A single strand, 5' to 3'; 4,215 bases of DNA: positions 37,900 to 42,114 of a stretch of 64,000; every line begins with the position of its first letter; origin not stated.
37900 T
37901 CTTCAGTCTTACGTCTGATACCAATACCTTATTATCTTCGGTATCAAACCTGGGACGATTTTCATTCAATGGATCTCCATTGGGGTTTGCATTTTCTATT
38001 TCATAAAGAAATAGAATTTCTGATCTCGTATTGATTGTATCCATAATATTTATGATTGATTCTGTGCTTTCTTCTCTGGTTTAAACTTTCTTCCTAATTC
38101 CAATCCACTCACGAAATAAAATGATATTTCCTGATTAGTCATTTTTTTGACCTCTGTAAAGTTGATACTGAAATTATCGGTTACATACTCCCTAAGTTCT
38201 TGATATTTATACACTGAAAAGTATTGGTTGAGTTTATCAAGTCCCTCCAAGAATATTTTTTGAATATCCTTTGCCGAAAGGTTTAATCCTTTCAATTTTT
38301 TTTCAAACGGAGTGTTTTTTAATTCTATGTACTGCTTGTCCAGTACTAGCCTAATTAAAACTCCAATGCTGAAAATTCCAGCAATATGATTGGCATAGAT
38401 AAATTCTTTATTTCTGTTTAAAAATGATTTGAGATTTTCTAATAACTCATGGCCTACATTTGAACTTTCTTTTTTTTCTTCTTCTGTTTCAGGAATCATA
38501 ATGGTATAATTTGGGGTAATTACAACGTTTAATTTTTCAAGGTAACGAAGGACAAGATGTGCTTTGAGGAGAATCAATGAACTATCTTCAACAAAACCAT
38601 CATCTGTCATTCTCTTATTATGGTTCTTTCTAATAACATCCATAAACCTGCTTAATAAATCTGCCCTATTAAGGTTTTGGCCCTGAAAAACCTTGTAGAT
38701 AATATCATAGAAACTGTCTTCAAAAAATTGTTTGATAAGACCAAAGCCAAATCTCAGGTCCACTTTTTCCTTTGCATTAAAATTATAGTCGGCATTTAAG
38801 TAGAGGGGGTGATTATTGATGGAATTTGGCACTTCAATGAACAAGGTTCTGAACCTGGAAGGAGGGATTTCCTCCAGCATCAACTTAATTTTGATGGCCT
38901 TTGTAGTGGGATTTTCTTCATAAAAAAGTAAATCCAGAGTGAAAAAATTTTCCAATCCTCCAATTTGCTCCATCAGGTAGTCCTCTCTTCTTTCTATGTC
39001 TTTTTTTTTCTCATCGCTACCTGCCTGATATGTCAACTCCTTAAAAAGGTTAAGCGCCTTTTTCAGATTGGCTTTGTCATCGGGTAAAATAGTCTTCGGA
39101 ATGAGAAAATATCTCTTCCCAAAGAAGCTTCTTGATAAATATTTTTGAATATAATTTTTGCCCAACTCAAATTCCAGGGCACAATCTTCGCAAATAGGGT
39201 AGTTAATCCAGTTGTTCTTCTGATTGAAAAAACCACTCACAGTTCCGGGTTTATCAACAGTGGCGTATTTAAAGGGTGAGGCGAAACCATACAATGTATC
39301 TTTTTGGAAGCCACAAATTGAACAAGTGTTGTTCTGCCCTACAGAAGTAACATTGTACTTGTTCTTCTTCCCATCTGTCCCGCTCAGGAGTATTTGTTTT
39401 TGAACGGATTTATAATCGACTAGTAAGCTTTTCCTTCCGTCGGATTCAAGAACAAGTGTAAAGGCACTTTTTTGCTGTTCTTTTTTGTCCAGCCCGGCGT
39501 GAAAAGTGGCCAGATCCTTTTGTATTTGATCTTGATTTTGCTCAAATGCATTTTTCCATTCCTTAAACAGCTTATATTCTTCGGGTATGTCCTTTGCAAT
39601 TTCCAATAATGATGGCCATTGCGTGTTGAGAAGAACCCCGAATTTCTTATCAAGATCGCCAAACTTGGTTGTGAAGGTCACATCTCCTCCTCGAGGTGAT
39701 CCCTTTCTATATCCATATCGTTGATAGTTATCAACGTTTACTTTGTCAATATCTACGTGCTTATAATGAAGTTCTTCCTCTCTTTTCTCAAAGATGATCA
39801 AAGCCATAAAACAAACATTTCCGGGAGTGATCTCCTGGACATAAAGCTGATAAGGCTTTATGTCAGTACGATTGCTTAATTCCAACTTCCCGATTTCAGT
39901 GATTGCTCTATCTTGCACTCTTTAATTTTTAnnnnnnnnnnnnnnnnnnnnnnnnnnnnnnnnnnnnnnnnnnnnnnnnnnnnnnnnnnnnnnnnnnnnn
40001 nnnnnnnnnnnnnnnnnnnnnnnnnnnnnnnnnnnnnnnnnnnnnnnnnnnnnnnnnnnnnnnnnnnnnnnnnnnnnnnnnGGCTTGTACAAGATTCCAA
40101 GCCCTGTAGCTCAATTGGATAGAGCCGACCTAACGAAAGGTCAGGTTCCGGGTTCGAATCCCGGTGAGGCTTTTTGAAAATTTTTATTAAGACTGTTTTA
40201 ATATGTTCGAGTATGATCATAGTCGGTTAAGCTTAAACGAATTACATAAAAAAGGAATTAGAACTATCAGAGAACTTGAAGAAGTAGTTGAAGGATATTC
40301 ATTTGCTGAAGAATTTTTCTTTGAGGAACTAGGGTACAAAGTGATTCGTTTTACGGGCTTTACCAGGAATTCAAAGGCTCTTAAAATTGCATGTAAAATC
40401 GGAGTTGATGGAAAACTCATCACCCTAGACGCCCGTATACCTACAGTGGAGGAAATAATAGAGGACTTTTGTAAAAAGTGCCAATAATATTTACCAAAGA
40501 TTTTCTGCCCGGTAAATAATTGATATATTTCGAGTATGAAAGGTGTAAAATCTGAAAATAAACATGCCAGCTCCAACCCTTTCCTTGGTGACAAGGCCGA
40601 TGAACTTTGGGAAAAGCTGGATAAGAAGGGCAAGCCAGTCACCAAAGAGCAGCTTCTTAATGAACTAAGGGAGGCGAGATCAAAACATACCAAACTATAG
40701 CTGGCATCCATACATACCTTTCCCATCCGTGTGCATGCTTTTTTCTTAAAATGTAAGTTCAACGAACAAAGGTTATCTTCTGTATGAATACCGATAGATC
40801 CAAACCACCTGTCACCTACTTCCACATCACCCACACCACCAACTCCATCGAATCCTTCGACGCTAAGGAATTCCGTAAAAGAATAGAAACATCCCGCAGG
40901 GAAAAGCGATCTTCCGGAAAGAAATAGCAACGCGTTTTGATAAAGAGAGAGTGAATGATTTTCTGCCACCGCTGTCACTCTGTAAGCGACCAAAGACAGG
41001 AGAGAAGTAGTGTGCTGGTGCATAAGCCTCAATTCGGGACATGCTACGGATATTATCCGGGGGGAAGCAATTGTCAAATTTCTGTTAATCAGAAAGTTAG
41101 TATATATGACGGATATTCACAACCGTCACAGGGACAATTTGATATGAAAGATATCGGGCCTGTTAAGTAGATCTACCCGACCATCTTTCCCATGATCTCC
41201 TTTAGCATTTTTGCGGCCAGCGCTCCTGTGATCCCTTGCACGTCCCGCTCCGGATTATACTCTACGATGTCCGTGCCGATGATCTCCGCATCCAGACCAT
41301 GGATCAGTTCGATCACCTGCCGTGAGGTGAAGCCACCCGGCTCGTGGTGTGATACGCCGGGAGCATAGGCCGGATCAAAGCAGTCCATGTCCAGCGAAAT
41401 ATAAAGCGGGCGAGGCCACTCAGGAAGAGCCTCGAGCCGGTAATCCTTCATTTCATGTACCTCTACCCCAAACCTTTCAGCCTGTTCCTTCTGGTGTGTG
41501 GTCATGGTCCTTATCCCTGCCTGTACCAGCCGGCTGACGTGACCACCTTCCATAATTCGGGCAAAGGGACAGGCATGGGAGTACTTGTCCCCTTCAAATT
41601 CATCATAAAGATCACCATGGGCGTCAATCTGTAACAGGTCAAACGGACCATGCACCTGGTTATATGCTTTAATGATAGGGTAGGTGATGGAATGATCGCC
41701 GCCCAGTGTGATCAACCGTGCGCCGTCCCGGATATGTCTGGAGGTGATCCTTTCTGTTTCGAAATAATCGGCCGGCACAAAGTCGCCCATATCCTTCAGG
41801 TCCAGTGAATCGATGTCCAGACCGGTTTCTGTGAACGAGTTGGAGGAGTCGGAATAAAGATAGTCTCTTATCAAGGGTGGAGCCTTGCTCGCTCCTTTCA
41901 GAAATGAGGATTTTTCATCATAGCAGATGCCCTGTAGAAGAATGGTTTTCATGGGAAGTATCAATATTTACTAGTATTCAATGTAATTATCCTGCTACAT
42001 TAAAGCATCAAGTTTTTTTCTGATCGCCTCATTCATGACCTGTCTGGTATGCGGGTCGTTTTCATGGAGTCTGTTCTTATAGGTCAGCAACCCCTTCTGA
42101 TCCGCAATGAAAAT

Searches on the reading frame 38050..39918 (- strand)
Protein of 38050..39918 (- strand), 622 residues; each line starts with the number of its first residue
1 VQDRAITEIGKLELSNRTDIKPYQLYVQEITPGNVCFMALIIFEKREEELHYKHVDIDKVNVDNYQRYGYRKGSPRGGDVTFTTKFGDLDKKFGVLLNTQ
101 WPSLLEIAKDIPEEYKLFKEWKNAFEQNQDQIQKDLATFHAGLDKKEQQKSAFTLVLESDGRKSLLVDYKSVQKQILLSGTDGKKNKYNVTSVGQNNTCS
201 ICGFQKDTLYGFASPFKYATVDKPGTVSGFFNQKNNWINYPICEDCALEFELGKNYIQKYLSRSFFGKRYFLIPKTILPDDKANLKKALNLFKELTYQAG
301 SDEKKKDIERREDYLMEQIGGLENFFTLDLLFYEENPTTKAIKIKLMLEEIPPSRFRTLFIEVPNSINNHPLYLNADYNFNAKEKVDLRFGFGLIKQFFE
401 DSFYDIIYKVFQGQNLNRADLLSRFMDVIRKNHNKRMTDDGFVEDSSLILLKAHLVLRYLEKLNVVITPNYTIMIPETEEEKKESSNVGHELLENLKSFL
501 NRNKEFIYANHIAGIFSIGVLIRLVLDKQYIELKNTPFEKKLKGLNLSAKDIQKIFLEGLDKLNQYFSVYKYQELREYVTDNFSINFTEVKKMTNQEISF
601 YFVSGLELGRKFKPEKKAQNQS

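Call 5: search_protein_families(library=pfam, proteins=[window:38050-39918:-], max_evalue=0.01)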
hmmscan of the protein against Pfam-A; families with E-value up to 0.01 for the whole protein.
window:38050-39918:- (622 aa): 2 families
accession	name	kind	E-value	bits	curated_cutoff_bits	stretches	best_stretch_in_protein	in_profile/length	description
PF09484.15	Cas_TM1802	-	9.6e-91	305.8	25.1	1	5-608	4-601/602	CRISPR-associated protein TM1802 (cas_TM1802)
PF11264.13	ThylakoidFormat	-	0.0072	16.5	27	0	106-163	154-211/216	Thylakoid formation protein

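Call 6: search_protein_families(library=ncbifam, proteins=[window:38050-39918:-], max_evalue=0.01)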
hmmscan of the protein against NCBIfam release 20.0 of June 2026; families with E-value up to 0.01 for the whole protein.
window:38050-39918:- (622 aa): 3 families
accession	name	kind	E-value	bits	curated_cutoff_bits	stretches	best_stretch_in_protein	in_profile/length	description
TIGR02556.1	cas_TM1802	equivalog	2.4e-55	188.1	156.95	1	5-609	4-570/571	TIGR02556 family CRISPR-associated protein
TIGR02591.1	cas_Csh1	hypoth_equivalog_domain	2.2e-40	139.2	104.05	1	215-606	7-393/395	type I-B CRISPR-associated protein Cas8b/Csh1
TIGR00341.1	TIGR00341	hypoth_equivalog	0.0018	17.7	94.75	1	451-522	61-132/325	TIGR00341 family protein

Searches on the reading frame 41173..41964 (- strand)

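Call 19: search_protein_families(library=pfam, proteins=[window:41173-41964:-], max_evalue=0.01)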
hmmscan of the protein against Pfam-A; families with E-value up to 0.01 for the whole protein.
window:41173-41964:- (263 aa): 1 family
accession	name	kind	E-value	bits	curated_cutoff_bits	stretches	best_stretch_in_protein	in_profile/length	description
PF00491.26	Arginase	-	7.4e-64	216.3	22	1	8-258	3-279/280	Arginase family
